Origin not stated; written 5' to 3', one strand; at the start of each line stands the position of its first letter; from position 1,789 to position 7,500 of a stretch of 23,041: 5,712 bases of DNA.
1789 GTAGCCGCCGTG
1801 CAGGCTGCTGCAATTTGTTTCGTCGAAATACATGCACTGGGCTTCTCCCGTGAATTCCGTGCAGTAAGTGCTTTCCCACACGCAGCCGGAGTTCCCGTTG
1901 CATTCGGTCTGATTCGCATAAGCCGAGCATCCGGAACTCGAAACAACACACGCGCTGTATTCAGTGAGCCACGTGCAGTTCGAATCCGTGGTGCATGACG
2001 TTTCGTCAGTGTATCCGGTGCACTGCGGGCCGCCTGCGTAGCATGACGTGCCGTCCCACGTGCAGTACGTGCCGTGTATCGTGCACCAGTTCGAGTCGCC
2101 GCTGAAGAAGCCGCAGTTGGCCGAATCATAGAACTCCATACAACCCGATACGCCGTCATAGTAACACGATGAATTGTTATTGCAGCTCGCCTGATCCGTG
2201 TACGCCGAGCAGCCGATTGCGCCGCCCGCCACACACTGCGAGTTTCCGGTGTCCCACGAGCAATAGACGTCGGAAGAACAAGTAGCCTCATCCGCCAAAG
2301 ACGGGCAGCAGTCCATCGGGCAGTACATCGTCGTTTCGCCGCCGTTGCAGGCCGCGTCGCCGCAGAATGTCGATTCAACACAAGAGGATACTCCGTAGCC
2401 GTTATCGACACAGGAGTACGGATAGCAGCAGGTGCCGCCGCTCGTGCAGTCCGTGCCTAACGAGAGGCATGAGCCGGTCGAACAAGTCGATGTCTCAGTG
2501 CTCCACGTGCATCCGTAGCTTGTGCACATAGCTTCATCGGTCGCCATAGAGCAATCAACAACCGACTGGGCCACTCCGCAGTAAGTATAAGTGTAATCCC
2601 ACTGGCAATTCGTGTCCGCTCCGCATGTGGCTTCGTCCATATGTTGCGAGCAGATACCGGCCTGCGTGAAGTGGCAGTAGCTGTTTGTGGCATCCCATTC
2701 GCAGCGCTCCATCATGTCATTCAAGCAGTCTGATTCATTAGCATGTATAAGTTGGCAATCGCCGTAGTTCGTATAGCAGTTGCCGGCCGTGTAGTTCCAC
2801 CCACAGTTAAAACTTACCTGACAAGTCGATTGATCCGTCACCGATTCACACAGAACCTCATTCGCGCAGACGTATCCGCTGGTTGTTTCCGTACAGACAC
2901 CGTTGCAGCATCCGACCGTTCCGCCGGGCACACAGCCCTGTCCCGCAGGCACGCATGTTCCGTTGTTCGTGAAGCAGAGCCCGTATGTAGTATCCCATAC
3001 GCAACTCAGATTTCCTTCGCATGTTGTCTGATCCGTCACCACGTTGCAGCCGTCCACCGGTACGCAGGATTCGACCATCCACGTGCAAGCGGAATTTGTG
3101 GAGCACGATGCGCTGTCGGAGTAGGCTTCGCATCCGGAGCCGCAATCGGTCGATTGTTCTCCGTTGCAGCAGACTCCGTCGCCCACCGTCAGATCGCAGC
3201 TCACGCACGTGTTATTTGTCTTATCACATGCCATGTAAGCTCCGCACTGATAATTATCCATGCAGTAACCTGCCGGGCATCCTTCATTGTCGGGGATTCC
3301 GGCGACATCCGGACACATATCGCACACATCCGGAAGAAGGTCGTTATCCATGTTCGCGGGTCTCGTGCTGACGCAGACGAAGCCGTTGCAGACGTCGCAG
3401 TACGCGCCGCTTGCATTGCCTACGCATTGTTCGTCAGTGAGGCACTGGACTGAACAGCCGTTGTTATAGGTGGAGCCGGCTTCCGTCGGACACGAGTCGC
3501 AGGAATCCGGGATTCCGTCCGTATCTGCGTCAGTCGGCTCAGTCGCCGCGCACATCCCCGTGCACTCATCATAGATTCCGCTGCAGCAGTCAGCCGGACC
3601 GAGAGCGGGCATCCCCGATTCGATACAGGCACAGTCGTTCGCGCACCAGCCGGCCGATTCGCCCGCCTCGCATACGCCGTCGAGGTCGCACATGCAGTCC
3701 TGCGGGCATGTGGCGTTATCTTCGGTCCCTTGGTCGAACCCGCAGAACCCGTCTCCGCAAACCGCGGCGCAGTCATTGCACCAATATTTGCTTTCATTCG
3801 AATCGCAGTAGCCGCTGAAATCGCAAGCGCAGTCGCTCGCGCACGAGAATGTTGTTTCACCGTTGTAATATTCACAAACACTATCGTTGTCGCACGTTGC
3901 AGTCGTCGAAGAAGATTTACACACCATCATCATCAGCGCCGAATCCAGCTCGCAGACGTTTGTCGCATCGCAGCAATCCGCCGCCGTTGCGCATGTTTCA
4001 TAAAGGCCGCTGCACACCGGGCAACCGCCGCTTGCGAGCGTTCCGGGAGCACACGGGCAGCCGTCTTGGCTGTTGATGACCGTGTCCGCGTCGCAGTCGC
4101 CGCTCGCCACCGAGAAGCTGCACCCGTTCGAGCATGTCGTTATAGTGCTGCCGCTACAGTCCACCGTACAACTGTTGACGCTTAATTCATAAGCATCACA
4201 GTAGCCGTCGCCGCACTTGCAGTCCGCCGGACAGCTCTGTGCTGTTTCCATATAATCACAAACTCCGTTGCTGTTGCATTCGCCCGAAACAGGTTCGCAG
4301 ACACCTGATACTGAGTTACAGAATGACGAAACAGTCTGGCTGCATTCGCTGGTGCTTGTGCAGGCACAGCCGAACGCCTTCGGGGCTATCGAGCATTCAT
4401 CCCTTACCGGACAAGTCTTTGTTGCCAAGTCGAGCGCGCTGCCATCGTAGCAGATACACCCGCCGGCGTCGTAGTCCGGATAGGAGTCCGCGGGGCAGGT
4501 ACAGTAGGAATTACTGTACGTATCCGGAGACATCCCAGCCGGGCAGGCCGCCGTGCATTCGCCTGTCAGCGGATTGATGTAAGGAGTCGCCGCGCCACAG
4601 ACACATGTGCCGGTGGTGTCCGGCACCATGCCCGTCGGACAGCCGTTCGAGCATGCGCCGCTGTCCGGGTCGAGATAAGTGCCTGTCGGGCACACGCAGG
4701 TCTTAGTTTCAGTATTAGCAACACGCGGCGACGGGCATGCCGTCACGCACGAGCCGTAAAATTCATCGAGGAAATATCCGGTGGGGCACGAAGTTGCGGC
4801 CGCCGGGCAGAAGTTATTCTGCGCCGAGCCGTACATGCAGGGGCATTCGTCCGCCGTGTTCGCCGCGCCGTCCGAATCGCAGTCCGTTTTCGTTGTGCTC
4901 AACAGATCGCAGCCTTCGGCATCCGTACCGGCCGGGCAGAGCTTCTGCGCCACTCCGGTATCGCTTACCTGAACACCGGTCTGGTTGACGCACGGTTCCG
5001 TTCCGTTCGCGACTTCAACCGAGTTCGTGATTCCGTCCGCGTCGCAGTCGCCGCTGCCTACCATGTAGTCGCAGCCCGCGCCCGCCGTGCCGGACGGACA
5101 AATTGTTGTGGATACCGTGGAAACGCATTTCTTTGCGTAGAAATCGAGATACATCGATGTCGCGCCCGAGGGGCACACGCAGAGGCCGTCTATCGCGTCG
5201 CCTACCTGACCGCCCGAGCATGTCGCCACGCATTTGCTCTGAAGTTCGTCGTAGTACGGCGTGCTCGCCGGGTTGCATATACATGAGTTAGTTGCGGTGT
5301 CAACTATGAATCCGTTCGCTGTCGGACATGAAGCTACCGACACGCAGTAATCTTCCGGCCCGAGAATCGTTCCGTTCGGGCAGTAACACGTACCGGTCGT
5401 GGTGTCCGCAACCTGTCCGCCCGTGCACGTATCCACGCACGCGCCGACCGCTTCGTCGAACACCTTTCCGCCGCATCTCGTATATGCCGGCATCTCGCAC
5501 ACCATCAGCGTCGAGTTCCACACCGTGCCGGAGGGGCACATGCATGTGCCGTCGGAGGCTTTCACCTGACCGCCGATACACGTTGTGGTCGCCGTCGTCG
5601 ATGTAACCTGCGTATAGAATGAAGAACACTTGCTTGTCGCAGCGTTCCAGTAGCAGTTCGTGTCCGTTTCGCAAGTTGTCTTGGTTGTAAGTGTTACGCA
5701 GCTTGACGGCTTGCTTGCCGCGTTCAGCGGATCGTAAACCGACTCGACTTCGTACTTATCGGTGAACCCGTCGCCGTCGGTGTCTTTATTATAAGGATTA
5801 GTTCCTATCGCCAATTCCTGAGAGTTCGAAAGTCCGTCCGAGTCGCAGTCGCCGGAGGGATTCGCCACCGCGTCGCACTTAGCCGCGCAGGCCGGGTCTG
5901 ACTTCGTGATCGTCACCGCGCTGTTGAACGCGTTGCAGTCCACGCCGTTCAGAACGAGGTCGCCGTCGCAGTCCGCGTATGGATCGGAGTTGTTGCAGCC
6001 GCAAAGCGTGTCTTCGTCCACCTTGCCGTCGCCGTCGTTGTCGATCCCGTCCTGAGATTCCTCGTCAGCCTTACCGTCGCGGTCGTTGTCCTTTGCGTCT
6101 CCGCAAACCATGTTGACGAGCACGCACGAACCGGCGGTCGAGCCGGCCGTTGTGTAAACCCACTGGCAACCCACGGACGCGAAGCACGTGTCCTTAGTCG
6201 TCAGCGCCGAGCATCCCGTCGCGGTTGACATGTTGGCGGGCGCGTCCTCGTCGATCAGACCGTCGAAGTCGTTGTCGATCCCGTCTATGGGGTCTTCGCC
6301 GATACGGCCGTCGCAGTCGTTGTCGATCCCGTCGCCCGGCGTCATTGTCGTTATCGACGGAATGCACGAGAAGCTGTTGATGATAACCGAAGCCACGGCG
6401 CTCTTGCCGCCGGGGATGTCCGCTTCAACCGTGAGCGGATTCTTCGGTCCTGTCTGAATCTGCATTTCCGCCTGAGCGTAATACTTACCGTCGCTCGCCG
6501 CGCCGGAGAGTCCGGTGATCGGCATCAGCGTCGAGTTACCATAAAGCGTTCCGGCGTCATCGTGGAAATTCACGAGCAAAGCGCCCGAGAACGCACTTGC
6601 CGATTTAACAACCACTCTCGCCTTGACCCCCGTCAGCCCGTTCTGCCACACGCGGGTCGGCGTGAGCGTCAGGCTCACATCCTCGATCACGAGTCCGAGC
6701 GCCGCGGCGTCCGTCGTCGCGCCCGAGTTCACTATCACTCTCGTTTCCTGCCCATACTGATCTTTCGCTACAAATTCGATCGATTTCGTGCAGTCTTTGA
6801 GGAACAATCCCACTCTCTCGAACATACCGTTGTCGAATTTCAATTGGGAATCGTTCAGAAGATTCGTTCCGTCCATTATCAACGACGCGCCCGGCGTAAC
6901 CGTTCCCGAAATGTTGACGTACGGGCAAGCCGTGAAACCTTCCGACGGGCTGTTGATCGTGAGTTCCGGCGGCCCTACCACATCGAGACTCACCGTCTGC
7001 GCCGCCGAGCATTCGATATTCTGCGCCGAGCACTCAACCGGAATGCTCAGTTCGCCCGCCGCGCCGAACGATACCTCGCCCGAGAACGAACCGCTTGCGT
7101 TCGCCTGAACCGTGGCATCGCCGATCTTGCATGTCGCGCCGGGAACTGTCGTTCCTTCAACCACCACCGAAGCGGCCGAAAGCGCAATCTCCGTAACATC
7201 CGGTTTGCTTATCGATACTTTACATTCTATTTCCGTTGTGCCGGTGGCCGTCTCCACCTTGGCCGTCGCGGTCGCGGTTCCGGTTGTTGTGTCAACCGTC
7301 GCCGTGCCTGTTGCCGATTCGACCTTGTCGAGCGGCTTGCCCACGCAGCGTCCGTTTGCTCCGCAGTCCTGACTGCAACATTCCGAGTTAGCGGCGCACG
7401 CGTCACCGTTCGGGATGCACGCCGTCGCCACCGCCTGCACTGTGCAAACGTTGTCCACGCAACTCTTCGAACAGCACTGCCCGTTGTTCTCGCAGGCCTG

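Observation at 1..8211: Giant (>2,700 aa, incomplete) secreted cysteine-rich modular protein missed by the ORF track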

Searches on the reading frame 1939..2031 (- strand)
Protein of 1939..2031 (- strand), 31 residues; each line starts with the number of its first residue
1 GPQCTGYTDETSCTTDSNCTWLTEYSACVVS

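Call 95: search_solved_structures(query=A4, max_evalue=10, show_alignments=5)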
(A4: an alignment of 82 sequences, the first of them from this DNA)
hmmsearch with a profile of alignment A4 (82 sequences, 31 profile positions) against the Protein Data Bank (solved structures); distinct sequences matched with E-value up to 10: 5.
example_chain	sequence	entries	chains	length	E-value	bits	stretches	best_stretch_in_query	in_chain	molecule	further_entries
2jwg_A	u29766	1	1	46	0.011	18.7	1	3-22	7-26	Variant surface glycoprotein ILTAT 1.24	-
5m4t_A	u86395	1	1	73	1.3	12.2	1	16-30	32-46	Variant surface glycoprotein MITAT 1.1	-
9y6s_9L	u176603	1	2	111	1.4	12.1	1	16-29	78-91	Dynein-light chain-protein, putative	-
9tud_A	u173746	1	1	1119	5.7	10.2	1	18-30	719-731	DruH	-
6z8g_A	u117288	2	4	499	9.2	9.5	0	8-24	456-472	Variant surface glycoprotein MITat 1.13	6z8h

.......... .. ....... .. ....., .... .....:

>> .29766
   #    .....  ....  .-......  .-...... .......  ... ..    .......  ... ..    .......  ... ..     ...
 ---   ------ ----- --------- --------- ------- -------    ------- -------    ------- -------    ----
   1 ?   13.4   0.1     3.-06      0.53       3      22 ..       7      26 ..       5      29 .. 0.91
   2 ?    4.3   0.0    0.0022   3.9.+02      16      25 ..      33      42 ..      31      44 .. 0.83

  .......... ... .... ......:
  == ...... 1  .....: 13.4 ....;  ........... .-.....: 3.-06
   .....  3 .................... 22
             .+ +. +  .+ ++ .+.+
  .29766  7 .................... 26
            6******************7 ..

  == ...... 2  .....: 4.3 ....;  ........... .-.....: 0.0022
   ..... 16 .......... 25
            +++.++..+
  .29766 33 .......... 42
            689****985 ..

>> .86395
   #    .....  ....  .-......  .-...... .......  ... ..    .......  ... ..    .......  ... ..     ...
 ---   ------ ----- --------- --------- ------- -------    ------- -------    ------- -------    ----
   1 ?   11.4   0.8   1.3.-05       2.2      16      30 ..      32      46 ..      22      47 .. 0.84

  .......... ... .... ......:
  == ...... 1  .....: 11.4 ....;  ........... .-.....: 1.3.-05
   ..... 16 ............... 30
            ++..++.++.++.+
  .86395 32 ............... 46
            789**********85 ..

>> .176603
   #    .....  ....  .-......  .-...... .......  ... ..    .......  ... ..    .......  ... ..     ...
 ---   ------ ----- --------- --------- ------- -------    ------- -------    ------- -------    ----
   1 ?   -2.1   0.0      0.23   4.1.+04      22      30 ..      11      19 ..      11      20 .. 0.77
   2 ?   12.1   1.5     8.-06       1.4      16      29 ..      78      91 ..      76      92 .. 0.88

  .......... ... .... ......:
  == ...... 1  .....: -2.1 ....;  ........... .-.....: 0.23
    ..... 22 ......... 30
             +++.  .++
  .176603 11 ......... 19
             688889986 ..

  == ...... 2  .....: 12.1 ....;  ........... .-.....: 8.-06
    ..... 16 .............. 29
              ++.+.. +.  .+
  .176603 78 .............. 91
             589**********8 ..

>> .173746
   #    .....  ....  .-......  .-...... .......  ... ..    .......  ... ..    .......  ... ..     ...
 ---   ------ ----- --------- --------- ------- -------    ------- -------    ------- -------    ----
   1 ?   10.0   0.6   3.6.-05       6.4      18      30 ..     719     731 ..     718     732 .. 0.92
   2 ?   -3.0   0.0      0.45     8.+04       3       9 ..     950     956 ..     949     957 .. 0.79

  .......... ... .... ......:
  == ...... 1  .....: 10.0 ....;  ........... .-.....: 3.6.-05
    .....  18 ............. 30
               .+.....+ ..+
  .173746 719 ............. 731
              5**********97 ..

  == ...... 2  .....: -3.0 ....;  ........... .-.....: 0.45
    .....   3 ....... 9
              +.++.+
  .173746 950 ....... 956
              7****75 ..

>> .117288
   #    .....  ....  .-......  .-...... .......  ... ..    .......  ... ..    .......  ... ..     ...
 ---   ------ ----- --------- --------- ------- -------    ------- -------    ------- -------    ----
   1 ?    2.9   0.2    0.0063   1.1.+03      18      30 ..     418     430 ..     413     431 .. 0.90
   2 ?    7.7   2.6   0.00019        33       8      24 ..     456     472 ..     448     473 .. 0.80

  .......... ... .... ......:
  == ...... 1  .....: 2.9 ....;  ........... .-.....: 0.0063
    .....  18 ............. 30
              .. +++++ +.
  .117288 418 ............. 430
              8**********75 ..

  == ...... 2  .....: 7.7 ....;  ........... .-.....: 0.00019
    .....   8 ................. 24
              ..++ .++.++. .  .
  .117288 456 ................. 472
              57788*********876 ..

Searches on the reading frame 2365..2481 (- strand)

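Call 62: search_protein_families(library=pfam, proteins=[window:2365-2481:-], max_evalue=10)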
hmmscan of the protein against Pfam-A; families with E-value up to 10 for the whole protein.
seq(39 aa): 2 families
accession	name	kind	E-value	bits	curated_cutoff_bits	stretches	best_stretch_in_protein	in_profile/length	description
PF07740.17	Toxin_12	-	0.17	13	21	1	5-25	2-22/30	Ion channel inhibitory toxin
PF08116.16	Toxin_29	-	0.2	12.1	25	1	5-20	3-18/31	PhTx neurotoxin family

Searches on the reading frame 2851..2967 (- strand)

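Call 62: search_protein_families(library=pfam, proteins=[window:2851-2967:-], max_evalue=10)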
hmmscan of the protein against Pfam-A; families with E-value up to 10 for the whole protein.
seq(39 aa): 3 families
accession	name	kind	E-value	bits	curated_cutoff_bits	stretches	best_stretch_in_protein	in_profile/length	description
PF06357.16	Omega-toxin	-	0.99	9.7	22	1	4-26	3-23/37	Omega-atracotoxin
PF08116.16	Toxin_29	-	1.6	9.2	25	1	5-34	3-30/31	PhTx neurotoxin family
PF12661.13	hEGF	-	1.8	9.6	29.3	2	1-11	3-13/22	Human growth factor-like EGF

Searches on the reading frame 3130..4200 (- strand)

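Call 27: search_protein_families(library=pfam, proteins=[window:3130-4200:-], max_evalue=10)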
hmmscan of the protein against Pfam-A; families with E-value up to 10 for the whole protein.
window:3130-4200:- (357 aa): 1 family
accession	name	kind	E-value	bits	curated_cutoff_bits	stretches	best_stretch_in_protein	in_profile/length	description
PF02412.23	TSP_3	-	0.0029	17.7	25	3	223-241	14-32/36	Thrombospondin type 3 repeat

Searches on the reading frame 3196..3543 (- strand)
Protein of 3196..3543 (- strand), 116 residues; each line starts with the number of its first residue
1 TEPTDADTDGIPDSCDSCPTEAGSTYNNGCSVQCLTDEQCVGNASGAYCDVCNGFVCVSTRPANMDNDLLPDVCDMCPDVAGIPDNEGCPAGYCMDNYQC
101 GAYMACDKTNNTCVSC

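Call 62: search_protein_families(library=pfam, proteins=[window:3196-3543:-], max_evalue=10)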
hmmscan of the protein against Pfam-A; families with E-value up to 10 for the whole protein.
seq(116 aa): 1 family
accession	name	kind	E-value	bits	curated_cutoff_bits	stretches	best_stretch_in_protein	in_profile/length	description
PF02412.23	TSP_3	-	3.5e-05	23.8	25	2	4-22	14-32/36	Thrombospondin type 3 repeat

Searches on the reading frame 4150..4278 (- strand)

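Call 62: search_protein_families(library=pfam, proteins=[window:4150-4278:-], max_evalue=10)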
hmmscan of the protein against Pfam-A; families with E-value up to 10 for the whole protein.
seq(43 aa): 1 family
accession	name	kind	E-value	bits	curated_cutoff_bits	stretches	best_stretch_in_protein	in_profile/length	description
PF01462.23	LRRNT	-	0.058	13.5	25.8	1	16-43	2-17/28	Leucine rich repeat N-terminal domain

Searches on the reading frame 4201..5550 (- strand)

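Call 27: search_protein_families(library=pfam, proteins=[window:4201-5550:-], max_evalue=10)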
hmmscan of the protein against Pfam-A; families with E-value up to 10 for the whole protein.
window:4201-5550:- (450 aa): 3 families
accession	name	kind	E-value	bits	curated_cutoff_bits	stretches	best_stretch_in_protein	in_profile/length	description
PF18884.5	TSP3_bac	-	0.02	15.2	25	1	168-186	1-19/22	Bacterial TSP3 repeat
PF11403.13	Metallothio_yeast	-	0.081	14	25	1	231-259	2-30/39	Yeast metallothionein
PF02412.23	TSP_3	-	0.19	11.9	25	1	222-237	14-29/36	Thrombospondin type 3 repeat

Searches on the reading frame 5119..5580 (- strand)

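Call 62: search_protein_families(library=pfam, proteins=[window:5119-5580:-], max_evalue=10)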
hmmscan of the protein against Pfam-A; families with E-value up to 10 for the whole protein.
seq(154 aa): 4 families
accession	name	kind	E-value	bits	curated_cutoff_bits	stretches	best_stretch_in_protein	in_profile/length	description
PF01607.29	CBM_14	-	0.022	15.3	22.1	1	14-36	30-53/53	Chitin binding Peritrophin-A domain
PF01826.23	TIL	-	0.37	11.4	24.5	1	40-85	6-55/55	Trypsin Inhibitor like cysteine rich domain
PF01683.23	EB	-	0.39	11.3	24.3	2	9-22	35-48/52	EB module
PF09064.16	EGF_Tme5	-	0.61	10.5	22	2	61-74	16-29/34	Thrombomodulin like fifth domain, EGF-like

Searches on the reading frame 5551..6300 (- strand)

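Call 27: search_protein_families(library=pfam, proteins=[window:5551-6300:-], max_evalue=10)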
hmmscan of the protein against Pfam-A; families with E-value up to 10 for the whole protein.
window:5551-6300:- (250 aa): 3 families
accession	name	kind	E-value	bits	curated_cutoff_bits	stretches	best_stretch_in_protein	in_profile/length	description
PF18884.5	TSP3_bac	-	3.4e-09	36.8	25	2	151-170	1-20/22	Bacterial TSP3 repeat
PF01437.31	PSI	-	0.018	15.8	23.1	2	200-229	1-32/52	Plexin repeat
PF11456.13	DUF3019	-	0.85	10.7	25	1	197-235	4-42/102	Protein of unknown function (DUF3019)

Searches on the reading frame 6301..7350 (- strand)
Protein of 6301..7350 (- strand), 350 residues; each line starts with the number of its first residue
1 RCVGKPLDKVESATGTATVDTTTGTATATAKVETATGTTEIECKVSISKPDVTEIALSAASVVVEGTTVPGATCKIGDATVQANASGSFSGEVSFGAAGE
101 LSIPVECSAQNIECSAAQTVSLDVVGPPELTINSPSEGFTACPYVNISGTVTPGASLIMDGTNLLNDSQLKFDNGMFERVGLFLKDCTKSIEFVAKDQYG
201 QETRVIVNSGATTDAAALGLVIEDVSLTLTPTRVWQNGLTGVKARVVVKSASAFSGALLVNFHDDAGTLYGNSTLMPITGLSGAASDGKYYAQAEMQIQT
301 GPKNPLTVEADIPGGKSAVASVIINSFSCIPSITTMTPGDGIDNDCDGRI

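Call 27: search_protein_families(library=pfam, proteins=[window:6301-7350:-], max_evalue=10)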
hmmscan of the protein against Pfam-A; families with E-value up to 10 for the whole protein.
window:6301-7350:- (350 aa): 2 families
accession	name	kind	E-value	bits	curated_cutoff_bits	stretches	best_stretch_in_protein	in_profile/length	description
PF11617.13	Cu-binding_MopE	-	0.0021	18.7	27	1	334-350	14-28/30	Putative metal-binding motif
PF02494.22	HYR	-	0.29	11.9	21.7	1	20-85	2-65/81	HYR domain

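Call 77: predict_structure(alignment_id=A3)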
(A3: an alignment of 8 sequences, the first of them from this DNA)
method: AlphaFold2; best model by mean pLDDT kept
length: 337 residues; sequences in the alignment: 8
mean_pLDDT: 82.7   pTM: 0.67
mean pLDDT of the five models: 82.7, 81.2, 80.5, 79.5, 79.1
residues with pLDDT >= 90: 152; 70-90: 121; 50-70: 42; < 50: 22
segments of 3 or more residues with pLDDT < 50: 1-15, 335-337
pLDDT, mean of each block of 10 residues (from residue 1): 35 45 61 58 86 89 91 91 92 89 81 84 94 90 94 93 89 92 90 94 94 88 91 78 92 88 91 81 80 88 90 90 66 46
secondary structure, 60 per line:
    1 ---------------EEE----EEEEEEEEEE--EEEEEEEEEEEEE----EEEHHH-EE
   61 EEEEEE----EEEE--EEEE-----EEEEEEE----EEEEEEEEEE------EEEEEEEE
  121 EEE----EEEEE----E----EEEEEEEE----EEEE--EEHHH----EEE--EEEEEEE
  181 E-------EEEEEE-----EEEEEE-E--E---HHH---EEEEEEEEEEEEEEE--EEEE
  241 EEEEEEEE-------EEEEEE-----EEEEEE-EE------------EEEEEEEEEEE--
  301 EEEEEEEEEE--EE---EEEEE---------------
elements in order: E16-18 E23-32 E35-47 E52-54 E59-66 E71-74 E77-80 E86-92 E97-106 E113-123 E128-132 E142-149 E154-157 E169-171 E174-181 E189-194 E200-205 E220-234 E237-248 E256-261 E267-272 E288-298 E301-310 E318-322
